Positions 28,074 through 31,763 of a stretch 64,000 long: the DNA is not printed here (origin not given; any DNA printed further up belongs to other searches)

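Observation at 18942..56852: One uninterrupted 37.9-kb ORF encoding a secreted protein of about 12,600 aa with no recognisable domain family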

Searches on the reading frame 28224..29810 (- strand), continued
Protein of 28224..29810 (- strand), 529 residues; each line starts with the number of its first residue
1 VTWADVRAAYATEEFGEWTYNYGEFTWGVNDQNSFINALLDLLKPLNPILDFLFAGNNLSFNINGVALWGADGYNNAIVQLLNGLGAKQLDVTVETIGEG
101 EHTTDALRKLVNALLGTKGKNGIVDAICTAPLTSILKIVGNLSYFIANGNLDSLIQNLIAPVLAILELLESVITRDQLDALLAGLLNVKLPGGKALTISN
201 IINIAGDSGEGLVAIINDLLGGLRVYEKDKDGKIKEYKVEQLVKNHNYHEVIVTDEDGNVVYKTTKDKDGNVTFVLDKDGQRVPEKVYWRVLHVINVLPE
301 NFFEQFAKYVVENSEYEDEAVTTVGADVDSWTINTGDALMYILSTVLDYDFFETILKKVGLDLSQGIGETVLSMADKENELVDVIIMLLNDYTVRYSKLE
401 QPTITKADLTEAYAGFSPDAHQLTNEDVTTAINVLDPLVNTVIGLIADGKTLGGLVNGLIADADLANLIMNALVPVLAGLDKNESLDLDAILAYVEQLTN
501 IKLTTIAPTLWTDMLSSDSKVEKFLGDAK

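Call 82: fold_search(model_id=the predicted structure, library=viral)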
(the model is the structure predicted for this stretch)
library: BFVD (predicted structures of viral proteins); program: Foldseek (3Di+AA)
matches with E <= 10: 200; with E <= 0.001: 0
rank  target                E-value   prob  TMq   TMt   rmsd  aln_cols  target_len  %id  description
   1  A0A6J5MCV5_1          6.5e-03  0.21  0.10  0.07  32.6       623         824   10  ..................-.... domain-containing protein [uncultured Caudovirales phage]
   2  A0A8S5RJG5            4.9e-02  1.00  0.06  0.19   5.8        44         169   27  Uncharacterized protein [virus sp. ctHG14]
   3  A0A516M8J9            1.1e-01  0.07  0.07  0.12  22.3       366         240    9  (no name in the UniProt tables at hand)
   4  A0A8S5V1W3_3          2.1e-01  0.07  0.08  0.04  40.4       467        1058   14  Uncharacterized protein [Myoviridae sp. ctJ2i1]
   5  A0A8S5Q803            2.5e-01  0.06  0.05  0.10  21.6       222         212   14  Uncharacterized protein [Siphoviridae sp. ctf8W5]
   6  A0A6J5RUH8            2.7e-01  0.66  0.05  0.17  12.2        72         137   17  Uncharacterized protein [uncultured Caudovirales phage]
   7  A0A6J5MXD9            4.3e-01  0.04  0.08  0.10  34.2       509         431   12  Uncharacterized protein [uncultured Caudovirales phage]
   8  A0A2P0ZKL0            4.8e-01  0.03  0.07  0.10  22.1       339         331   11  DNA-directed RNA polymerase [Escherichia phage T7]
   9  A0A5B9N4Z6            5.6e-01  0.99  0.06  0.07   2.8        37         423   32  RIIa protein [Shigella phage JK55]
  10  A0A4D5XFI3            6.3e-01  0.03  0.09  0.11  25.9       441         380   12  Uncharacterized protein [Pithovirus LCPAC102]
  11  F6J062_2              6.6e-01  0.03  0.08  0.06  31.3       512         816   10  (no name in the UniProt tables at hand)
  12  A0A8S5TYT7            7.0e-01  0.11  0.05  0.16  13.3        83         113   20  Uncharacterized protein [Siphoviridae sp. ctnPP24]
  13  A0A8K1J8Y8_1          7.3e-01  0.03  0.10  0.06  36.4       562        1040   14  (no name in the UniProt tables at hand)
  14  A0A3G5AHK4            9.1e-01  0.06  0.07  0.08  26.0       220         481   13  Uncharacterized protein [Sylvanvirus sp.]
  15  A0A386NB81            9.6e-01  0.08  0.06  0.10  22.8       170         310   12  Polyprotein (Fragment) [Cassava green mottle virus]
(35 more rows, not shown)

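Call 84: search_dna_similar(query=window:28224-29810:-, collection=plasmids, mode=protein, max_evalue=0.001, max_rows=10)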
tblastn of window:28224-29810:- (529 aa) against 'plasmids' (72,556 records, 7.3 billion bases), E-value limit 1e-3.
No match.

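Call 85: search_dna_similar(query=window:28224-29810:-, collection=phages, mode=protein, max_evalue=0.001, max_rows=10)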
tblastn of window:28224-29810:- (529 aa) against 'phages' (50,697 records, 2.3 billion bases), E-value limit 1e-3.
No match.

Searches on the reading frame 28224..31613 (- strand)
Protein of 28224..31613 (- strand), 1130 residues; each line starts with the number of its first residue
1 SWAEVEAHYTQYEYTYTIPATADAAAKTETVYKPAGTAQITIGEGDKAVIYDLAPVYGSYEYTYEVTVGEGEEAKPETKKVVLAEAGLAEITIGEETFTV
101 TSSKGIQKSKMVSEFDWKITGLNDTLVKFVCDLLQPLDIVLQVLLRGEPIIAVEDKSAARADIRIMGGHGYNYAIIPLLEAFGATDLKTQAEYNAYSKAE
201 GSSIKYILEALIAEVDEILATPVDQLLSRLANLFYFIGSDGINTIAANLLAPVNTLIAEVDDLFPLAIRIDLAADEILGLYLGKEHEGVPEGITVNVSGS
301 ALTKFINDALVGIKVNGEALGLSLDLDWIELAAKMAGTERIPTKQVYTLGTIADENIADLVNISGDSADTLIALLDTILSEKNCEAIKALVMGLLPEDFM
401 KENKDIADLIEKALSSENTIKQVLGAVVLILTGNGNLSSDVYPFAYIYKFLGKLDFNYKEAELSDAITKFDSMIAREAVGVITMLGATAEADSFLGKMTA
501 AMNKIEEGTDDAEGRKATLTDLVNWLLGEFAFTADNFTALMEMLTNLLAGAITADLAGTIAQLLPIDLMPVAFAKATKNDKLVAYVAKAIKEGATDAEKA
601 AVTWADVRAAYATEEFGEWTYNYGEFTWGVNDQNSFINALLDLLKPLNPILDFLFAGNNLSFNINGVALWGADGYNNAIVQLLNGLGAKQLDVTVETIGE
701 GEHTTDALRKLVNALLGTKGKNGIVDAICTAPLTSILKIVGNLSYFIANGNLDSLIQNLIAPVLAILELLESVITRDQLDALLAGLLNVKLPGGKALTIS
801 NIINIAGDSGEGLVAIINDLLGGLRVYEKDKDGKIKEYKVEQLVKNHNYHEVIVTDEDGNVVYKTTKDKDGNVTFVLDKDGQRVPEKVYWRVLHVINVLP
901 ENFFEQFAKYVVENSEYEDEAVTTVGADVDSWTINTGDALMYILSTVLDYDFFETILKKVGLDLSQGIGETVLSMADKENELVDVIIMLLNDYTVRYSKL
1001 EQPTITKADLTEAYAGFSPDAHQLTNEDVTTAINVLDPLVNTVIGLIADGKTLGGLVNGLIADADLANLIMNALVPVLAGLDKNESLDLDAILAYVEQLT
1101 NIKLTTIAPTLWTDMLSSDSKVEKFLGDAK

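Call 12: search_solved_structures(query=window:28224-31613:-, max_evalue=1)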
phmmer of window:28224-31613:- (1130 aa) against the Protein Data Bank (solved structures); distinct sequences matched with E-value up to 1: 0.

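Call 14: find_homologous_proteins(query=window:28224-31613:-, max_evalue=0.001)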
Query window:28224-31613:- (1130 aa): 6 proteins with E <= 0.001 among 8000 candidates.
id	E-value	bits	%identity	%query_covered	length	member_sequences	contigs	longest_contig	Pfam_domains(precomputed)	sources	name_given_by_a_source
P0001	1.5e-269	915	43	92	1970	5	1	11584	-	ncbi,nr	ncbi:MAG: hypothetical protein II237_05945 [Clostridia bacterium]|nr:hypothetical protein [Clostridi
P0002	1.7e-250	852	39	88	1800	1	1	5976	-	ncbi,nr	ncbi:MAG: hypothetical protein NC414_11635, partial [Bacteroidales bacterium]|nr:hypothetical protei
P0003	6.5e-197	675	38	81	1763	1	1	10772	-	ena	-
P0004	3.9e-169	583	33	74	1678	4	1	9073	-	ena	-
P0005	1.5e-65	240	40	25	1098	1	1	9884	-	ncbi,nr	ncbi:MAG: hypothetical protein IIX36_05270, partial [Clostridia bacterium]|nr:hypothetical protein [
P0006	1.1e-20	91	29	17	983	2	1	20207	-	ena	-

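Call 56: find_encoding_contigs(protein=P0006, flank=10000, max_places=4)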
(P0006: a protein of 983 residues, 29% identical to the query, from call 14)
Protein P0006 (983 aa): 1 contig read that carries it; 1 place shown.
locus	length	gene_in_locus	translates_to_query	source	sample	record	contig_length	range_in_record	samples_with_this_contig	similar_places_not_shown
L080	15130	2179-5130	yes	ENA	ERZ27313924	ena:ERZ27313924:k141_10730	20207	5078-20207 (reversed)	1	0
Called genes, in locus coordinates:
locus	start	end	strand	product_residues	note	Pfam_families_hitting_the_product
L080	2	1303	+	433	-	?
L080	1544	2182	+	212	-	PF00440:TetR_N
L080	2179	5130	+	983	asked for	-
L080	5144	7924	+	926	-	PF00005:ABC_tran, PF02687:FtsX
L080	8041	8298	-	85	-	PF07441:BofA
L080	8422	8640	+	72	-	-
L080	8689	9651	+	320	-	PF20511:PMI_typeI_cat, PF07883:Cupin_2 (faint), PF21621:MPI_cupin_dom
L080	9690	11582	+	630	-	PF00005:ABC_tran, PF02463:SMC_N (faint), PF03193:RsgA_GTPase (faint), PF13476:AAA_23 (faint), PF13555:AAA_29 (faint), PF12848:ABC_tran_Xtn, PF00005:ABC_tran, PF16326:ABC_tran_CTD, +2 more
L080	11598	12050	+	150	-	-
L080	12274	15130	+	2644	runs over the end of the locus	?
